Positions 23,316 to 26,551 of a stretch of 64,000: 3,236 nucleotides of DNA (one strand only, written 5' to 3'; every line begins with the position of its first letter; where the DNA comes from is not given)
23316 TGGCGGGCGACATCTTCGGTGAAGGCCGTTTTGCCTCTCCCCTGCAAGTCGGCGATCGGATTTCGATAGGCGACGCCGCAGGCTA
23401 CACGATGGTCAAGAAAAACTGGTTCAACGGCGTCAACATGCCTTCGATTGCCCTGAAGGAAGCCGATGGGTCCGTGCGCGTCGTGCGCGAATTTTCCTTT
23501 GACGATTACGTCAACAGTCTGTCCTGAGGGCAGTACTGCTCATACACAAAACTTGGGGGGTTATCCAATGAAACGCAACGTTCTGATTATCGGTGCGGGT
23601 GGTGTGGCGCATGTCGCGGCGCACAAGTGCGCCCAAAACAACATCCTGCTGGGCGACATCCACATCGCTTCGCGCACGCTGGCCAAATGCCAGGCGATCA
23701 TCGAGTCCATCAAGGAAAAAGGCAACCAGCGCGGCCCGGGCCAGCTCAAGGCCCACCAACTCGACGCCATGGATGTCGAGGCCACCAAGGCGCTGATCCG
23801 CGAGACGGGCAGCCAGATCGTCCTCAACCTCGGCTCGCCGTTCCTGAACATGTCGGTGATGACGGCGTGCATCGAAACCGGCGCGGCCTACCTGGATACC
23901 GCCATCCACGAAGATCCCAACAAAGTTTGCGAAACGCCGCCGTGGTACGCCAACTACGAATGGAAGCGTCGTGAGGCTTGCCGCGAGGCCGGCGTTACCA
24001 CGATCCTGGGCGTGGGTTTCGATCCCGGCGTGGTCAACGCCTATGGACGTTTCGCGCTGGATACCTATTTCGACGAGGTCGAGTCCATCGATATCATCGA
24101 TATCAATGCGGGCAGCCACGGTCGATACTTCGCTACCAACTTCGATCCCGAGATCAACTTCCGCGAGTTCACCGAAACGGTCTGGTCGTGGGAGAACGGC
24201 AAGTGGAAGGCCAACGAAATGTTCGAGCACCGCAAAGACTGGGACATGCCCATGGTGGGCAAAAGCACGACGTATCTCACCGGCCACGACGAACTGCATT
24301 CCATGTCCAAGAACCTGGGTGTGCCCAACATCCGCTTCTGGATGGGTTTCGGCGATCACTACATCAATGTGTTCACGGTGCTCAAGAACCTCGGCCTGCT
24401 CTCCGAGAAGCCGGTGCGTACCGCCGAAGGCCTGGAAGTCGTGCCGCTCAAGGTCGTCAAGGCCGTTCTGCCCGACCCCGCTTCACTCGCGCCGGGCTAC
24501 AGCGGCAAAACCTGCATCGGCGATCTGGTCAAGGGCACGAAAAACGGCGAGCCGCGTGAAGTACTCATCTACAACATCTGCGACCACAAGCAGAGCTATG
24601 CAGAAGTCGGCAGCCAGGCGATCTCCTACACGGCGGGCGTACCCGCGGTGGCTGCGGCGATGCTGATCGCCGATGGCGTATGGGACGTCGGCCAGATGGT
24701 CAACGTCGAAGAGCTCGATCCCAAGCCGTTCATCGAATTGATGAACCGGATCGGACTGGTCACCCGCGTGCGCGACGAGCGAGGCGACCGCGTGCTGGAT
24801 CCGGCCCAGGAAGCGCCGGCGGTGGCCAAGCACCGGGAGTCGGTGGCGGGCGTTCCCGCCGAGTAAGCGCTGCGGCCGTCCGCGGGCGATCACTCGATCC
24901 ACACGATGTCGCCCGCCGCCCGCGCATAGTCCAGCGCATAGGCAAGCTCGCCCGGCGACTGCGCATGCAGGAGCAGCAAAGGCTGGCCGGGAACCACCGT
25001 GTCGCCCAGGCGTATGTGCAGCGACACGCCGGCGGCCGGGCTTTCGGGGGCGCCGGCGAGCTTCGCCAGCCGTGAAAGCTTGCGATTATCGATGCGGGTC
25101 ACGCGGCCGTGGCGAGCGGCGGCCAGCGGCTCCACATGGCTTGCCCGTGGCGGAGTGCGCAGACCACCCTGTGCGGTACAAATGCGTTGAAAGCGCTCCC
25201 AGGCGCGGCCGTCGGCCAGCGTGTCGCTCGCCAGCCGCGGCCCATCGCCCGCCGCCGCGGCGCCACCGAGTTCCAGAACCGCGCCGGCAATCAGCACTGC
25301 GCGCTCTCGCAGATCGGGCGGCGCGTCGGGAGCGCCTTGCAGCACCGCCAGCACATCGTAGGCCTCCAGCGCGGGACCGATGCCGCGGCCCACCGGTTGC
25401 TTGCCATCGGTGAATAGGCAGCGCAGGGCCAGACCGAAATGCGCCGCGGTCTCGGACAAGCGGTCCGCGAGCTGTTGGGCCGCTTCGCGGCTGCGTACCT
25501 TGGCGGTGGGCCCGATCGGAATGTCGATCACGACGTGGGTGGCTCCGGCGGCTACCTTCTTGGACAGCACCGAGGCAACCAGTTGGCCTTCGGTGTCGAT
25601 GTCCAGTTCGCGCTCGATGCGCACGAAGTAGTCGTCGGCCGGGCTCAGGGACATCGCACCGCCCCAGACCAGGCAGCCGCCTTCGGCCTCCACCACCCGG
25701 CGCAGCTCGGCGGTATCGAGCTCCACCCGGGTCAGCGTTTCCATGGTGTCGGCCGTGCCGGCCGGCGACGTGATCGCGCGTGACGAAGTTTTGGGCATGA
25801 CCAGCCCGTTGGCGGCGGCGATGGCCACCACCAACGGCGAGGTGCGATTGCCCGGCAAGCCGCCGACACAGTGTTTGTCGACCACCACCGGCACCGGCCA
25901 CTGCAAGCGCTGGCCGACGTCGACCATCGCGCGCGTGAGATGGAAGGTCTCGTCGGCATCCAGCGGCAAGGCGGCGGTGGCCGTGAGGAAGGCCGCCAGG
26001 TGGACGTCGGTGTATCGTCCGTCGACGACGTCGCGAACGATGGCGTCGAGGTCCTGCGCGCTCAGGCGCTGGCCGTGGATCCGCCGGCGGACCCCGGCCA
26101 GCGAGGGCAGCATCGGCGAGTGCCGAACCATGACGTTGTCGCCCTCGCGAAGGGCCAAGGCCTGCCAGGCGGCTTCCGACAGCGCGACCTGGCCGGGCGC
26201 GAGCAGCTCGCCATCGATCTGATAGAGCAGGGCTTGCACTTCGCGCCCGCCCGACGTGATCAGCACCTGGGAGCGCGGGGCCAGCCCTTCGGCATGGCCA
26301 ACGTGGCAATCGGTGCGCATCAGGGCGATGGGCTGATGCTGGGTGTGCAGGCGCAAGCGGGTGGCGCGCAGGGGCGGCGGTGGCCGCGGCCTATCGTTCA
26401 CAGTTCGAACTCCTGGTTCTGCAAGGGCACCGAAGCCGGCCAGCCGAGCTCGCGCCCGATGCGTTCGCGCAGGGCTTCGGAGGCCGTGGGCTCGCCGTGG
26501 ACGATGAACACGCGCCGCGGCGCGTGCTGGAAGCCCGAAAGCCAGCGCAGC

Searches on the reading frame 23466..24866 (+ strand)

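Call 32: search_protein_families(library=pfam, proteins=[window:23466-24866:+], max_evalue=0.00001)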
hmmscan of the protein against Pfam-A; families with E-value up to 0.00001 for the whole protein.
window:23466-24866:+ (466 aa): 2 families
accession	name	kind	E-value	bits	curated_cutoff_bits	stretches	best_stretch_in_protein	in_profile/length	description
PF16653.10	Sacchrp_dh_C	-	4.7e-34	119.1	31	1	184-430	1-264/265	Saccharopine dehydrogenase C-terminal domain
PF03435.24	Sacchrp_dh_NADP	-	4.4e-33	114.8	25.1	1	39-180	1-129/129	Saccharopine dehydrogenase NADP binding domain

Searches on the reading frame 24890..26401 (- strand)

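Call 32: search_protein_families(library=pfam, proteins=[window:24890-26401:-], max_evalue=0.00001)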
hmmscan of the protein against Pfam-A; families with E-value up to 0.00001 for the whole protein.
window:24890-26401:- (503 aa): 3 families
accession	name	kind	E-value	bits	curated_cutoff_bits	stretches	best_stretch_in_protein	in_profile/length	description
PF02885.22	Glycos_trans_3N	-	1.1e-12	48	26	1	105-162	5-62/63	Glycosyl transferase family, helical bundle domain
PF00591.27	Glycos_transf_3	-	4e-12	46.8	27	1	172-400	3-252/253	Glycosyl transferase family, a/b domain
PF07831.19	PYNP_C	-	9e-08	32.1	27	1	434-496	2-71/75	Pyrimidine nucleoside phosphorylase C-terminal domain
